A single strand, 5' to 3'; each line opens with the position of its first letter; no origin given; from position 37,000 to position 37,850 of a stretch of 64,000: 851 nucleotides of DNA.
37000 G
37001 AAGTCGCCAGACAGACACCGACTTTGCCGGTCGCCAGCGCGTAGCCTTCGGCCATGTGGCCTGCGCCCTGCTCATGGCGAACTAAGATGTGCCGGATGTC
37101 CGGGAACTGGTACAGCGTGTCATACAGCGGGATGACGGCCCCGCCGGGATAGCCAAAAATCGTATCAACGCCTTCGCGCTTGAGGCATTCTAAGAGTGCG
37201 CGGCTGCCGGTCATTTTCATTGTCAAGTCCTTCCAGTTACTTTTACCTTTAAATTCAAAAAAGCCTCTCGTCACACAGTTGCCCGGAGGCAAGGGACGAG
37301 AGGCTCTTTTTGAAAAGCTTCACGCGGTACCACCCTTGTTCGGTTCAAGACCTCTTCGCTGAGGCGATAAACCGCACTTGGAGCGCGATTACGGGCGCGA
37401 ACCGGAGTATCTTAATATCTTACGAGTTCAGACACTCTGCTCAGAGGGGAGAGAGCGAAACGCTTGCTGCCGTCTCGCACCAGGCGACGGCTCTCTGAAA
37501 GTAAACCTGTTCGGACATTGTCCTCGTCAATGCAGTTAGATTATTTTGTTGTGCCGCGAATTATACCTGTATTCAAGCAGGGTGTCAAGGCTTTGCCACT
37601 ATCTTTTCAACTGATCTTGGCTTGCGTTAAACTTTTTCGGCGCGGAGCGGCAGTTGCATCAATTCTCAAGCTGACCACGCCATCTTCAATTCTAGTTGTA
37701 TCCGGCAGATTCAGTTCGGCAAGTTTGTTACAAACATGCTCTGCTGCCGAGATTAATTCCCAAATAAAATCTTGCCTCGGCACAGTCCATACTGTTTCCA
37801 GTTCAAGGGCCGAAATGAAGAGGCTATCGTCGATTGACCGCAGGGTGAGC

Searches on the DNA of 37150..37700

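Call 90: search_rna_families(source=window, start=37150, end=37700, threshold=evalue, max_evalue=0.001, show_alignments=1)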
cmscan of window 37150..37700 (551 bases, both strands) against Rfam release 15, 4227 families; matches with E-value up to 0.001: 1.
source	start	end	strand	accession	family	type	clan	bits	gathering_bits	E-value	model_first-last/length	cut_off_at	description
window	37289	37539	-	RF00230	T-box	Cis-reg; leader;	-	89.9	93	2.6e-20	1-219/219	no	T-box leader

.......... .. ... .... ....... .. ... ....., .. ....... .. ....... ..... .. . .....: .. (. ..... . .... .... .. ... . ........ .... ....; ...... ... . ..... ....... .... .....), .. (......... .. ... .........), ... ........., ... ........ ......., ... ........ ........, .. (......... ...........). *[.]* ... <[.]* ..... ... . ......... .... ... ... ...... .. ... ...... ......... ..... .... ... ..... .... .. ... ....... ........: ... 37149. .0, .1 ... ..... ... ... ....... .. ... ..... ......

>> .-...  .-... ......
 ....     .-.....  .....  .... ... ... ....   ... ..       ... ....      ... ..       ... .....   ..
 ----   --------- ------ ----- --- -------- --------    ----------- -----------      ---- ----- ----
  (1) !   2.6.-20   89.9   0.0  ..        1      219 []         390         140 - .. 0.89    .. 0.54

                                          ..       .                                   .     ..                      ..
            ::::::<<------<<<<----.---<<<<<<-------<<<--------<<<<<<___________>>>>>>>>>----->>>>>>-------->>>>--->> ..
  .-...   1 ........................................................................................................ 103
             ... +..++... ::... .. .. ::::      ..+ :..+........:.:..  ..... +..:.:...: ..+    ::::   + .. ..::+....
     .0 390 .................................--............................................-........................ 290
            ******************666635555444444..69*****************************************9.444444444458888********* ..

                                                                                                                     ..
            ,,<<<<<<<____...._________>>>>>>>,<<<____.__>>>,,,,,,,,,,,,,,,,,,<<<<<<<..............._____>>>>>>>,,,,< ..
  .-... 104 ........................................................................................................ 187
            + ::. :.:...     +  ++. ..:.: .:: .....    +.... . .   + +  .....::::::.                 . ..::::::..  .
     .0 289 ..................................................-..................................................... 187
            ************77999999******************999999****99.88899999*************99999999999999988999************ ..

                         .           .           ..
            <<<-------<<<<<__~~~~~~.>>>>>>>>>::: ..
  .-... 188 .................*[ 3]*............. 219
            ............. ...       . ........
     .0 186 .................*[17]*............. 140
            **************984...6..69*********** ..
